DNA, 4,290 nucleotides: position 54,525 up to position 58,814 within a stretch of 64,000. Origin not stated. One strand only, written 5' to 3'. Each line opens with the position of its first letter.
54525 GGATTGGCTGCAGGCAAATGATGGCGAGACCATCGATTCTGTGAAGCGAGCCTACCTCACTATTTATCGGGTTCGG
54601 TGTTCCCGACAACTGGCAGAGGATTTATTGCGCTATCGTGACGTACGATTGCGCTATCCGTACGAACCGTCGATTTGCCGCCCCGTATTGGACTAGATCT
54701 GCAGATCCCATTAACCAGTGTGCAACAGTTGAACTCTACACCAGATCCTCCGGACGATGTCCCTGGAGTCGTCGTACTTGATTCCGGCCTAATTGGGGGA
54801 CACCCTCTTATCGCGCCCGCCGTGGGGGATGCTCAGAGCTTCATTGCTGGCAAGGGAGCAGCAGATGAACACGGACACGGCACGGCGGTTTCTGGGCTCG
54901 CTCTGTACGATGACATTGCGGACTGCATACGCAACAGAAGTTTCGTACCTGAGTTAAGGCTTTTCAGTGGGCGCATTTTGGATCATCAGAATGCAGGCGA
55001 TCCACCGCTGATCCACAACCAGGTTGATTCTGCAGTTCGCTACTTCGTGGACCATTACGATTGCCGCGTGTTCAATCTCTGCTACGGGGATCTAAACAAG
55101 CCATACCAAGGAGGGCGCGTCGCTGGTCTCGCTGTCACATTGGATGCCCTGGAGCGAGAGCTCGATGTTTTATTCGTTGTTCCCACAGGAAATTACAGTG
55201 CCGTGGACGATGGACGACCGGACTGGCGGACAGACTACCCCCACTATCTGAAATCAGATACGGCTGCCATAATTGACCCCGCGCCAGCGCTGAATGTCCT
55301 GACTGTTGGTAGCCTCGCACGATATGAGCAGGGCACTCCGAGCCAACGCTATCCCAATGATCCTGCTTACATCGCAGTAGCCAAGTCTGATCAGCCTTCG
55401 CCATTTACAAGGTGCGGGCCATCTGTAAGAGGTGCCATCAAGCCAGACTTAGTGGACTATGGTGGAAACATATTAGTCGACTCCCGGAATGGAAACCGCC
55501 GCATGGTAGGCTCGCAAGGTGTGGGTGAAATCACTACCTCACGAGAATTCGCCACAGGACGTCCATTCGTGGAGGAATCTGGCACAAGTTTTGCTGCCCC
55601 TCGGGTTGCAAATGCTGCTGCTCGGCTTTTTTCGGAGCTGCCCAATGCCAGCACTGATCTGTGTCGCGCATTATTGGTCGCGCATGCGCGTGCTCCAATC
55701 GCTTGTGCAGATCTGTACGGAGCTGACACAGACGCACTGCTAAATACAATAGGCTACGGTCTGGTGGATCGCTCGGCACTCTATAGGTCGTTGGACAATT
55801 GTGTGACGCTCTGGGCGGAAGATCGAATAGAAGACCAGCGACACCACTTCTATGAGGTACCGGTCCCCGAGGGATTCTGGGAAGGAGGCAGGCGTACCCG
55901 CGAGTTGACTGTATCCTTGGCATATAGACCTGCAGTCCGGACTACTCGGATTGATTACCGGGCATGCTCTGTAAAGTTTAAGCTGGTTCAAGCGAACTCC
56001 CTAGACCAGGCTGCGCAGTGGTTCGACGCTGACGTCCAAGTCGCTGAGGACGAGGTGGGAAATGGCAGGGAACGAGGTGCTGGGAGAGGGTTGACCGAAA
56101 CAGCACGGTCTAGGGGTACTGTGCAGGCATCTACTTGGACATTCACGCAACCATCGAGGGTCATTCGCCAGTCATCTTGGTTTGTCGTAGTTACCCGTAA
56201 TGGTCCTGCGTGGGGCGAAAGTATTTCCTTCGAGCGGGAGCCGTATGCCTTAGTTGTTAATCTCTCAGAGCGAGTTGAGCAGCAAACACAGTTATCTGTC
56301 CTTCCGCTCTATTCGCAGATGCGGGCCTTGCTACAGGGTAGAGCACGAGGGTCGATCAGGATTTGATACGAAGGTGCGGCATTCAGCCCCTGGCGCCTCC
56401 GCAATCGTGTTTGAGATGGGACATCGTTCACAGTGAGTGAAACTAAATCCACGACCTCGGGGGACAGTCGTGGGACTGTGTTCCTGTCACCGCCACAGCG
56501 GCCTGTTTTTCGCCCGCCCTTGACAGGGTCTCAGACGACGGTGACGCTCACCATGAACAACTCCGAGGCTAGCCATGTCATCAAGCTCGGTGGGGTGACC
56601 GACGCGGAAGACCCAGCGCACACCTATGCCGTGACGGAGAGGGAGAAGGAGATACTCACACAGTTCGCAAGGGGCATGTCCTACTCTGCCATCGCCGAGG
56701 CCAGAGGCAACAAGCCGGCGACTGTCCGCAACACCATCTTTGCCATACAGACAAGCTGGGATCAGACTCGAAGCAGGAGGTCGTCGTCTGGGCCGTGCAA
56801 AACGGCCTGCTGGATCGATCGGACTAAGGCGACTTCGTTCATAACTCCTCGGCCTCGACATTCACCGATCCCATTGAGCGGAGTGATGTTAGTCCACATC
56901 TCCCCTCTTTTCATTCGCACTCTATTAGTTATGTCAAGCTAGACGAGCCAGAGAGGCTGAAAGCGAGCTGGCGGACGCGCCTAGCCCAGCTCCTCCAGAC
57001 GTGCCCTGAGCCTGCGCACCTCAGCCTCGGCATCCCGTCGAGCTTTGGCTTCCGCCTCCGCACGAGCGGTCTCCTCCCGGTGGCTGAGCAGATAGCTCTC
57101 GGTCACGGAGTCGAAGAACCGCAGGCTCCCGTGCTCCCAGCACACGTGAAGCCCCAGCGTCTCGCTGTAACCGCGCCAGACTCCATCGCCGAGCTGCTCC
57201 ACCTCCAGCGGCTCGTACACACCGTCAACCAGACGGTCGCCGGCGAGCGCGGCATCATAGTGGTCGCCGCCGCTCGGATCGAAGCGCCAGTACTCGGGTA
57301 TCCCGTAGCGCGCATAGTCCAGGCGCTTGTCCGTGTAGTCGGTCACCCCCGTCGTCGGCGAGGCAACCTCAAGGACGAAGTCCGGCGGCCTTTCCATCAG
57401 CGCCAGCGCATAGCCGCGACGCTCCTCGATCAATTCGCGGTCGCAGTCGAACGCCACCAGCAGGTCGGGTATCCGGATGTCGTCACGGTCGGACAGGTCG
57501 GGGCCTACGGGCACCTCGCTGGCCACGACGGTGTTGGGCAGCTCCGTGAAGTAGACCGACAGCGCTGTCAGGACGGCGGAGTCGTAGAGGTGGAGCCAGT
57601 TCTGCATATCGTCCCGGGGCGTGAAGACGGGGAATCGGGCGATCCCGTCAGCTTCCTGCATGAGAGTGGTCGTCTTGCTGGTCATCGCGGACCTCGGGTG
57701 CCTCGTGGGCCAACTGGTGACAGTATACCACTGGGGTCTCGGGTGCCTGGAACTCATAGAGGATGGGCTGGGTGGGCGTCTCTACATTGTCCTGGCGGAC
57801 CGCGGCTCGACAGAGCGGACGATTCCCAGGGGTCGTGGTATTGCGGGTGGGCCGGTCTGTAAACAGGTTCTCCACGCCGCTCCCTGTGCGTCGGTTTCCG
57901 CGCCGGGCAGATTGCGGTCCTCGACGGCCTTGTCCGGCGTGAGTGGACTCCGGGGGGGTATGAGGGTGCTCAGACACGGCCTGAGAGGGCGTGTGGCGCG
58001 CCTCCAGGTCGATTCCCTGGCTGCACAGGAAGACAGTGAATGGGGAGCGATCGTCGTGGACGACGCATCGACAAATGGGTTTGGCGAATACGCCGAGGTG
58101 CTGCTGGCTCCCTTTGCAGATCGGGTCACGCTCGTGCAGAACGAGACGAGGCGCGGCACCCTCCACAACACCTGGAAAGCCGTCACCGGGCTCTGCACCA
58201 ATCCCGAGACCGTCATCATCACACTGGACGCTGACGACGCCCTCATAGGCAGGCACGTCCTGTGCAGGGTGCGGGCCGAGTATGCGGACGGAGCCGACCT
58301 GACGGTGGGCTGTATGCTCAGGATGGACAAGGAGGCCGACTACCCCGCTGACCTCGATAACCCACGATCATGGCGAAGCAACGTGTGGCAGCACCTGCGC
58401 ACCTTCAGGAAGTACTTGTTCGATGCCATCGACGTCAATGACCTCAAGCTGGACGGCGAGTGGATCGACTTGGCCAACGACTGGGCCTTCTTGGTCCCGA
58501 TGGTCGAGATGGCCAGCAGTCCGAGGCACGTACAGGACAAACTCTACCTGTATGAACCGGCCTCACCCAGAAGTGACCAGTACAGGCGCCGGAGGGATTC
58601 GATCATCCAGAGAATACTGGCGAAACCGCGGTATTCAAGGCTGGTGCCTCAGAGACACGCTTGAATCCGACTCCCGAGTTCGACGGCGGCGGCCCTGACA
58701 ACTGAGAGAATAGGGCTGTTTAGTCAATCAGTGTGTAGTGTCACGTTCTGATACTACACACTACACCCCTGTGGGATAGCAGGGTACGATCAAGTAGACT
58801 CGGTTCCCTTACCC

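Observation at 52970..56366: Lower-GC AAA+ ATPase / subtilase cassette: an IetAS-like candidate defence module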

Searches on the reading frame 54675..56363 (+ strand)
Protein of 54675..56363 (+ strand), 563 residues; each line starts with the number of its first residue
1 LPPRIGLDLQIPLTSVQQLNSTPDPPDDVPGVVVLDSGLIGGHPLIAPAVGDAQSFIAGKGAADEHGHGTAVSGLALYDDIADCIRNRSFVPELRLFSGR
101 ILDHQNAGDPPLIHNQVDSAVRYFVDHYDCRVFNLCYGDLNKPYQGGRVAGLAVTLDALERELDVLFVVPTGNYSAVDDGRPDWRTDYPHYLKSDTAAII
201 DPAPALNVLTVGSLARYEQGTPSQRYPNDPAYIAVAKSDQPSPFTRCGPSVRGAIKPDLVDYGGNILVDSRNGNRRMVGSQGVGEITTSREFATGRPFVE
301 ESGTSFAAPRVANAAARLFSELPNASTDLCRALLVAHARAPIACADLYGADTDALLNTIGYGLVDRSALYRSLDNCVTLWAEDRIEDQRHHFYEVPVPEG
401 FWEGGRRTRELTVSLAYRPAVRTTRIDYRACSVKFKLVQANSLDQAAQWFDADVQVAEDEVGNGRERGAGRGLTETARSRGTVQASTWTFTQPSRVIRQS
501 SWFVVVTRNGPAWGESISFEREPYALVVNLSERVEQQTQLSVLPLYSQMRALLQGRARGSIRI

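Call 3: search_protein_families(library=pfam, proteins=[window:54675-56363:+], max_evalue=0.01)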
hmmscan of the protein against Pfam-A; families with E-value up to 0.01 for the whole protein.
window:54675-56363:+ (563 aa): 1 family
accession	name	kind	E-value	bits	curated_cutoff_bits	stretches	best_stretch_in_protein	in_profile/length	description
PF00082.27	Peptidase_S8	-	6.9e-34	117.9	21.8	1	32-349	6-286/288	Subtilase family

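Call 4: search_protein_families(library=padloc, proteins=[window:54675-56363:+], max_evalue=0.01)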
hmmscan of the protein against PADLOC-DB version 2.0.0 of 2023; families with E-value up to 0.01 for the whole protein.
window:54675-56363:+ (563 aa): 9 families
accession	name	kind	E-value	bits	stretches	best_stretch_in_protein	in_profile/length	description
PDLC02198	IetS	-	9.2e-190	630.4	1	1-558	224-784/795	-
PDLC02197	IetS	-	1.4e-42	143.9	1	19-422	248-615/749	-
PDLC04233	IetS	-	1.7e-38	130.3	1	20-558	293-849/855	-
PDLC02201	IetS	-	1.3e-32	110.9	1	22-424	247-608/781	-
PDLC02199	IetS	-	3.8e-26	89.5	1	22-422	308-684/826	-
PDLC02200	IetS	-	1.8e-24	83.9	1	15-427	255-636/780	-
PDLC02202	IetS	-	2.7e-18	63.6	1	26-437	294-660/780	-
PDLC04234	IetS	-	1.8e-09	34.3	1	198-341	498-644/656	-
PDLC03014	subtilase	-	5.6e-09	34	1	33-340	177-377/391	-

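Call 5: search_protein_families(library=ncbifam, proteins=[window:54675-56363:+], max_evalue=0.01)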
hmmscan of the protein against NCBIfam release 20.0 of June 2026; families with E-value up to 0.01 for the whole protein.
window:54675-56363:+ (563 aa): 2 families
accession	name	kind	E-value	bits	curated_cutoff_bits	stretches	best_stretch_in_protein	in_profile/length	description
NF042956.1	IteS_antiphage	equivalog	4.4e-34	117.8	900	1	15-423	242-614/747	S8 family anti-phage peptidase IteS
TIGR03921.1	T7SS_mycosin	equivalog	8.7e-10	38.2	278.75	1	32-219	17-187/353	type VII secretion-associated serine protease mycosin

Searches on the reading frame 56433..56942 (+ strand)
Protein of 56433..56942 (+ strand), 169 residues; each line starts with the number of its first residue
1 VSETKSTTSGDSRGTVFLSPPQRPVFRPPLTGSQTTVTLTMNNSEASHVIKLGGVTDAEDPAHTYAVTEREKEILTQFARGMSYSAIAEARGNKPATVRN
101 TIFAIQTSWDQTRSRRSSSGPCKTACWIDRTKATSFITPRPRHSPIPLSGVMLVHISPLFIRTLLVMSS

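Call 19: search_protein_families(library=pfam, proteins=[window:56433-56942:+], max_evalue=0.001)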
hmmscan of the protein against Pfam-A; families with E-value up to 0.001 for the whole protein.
window:56433-56942:+ (169 aa): 0 families

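Call 65: find_encoding_contigs(protein=window:56433-56942:+, flank=7000, max_places=10)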
Protein window:56433-56942:+ (169 aa): 5 contigs read that carry it; 5 places shown.
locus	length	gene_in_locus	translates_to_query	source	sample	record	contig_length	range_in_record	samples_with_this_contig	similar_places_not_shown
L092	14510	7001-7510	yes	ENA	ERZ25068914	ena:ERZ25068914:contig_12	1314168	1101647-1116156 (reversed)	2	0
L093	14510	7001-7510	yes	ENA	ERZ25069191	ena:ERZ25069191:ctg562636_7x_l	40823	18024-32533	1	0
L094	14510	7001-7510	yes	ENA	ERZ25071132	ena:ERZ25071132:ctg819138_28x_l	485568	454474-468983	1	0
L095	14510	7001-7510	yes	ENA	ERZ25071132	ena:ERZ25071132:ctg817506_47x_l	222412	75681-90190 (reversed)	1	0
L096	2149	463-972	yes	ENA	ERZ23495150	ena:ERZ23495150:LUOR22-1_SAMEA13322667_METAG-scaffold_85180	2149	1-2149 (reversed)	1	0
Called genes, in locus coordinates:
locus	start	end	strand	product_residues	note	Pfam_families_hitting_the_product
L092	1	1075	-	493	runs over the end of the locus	PF13384:HTH_23, PF13518:HTH_28 (weak), PF13551:HTH_29, PF13565:HTH_32 (weak)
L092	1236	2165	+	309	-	PF22483:Mu-transpos_C_2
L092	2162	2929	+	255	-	PF01695:IstB_IS21, PF00308:Bac_DnaA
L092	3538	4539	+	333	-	PF20720:nSTAND3 (faint), PF00004:AAA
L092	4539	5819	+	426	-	PF27160:Y4kK_N, PF27210:Y4kK_2nd, PF00082:Peptidase_S8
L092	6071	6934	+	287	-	PF00082:Peptidase_S8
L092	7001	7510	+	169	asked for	-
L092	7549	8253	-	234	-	PF05685:Uma2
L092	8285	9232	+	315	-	PF00535:Glycos_transf_2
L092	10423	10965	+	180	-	-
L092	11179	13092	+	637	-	PF00999:Na_H_Exchanger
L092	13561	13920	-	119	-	PF00582:Usp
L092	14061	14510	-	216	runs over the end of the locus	PF01609:DDE_Tnp_1, PF13751:DDE_Tnp_1_6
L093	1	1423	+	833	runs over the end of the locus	PF00317:Ribonuc_red_lgN, PF02867:Ribonuc_red_lgC, PF12637:TSCPD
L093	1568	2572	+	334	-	PF04166:PdxA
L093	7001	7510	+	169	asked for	-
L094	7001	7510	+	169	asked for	-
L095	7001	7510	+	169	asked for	-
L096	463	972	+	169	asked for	-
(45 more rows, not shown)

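Call 74: search_protein_families(library=pfam, proteins=[window:56433-56942:+], max_evalue=1)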
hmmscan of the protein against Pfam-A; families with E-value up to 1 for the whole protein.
window:56433-56942:+ (169 aa): 3 families
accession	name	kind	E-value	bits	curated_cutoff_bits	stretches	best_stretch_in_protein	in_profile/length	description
PF00196.25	GerE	-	0.0019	18.3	23.5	1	68-100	4-36/57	Bacterial regulatory proteins, luxR family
PF08281.18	Sigma70_r4_2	-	0.014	15.5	25.7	1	68-103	12-48/54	Sigma-70, region 4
PF13936.12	HTH_38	-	0.1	12.8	27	1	73-99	12-38/44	Helix-turn-helix domain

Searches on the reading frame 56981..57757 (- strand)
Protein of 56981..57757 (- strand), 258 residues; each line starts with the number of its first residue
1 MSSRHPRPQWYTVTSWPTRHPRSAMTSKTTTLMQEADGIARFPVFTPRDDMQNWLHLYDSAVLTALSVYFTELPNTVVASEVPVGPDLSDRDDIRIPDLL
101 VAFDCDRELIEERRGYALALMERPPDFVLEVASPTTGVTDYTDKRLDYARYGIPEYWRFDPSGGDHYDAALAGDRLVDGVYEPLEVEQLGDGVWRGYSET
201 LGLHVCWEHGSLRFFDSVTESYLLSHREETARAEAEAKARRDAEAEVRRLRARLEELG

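Call 19: search_protein_families(library=pfam, proteins=[window:56981-57757:-], max_evalue=0.001)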
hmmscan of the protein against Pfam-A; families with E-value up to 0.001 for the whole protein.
window:56981-57757:- (258 aa): 1 family
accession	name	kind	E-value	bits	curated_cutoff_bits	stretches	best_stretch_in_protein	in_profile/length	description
PF05685.18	Uma2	-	1.3e-17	64.2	27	1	63-191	40-156/172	Putative restriction endonuclease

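Call 64: find_encoding_contigs(protein=window:56981-57685:-, flank=7000, max_places=10)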
Protein window:56981-57685:- (234 aa): no gene with exactly this product is on record in the collection.

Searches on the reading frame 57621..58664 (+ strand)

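Call 20: search_protein_families(library=pfam, proteins=[window:57621-58664:+], max_evalue=0.001)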
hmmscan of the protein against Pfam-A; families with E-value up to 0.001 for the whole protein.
window:57621-58664:+ (347 aa): 1 family
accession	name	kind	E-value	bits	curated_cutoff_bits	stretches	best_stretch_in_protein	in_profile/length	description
PF00535.33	Glycos_transf_2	-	5.1e-09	36.7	23.3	1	130-264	17-145/168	Glycosyl transferase family 2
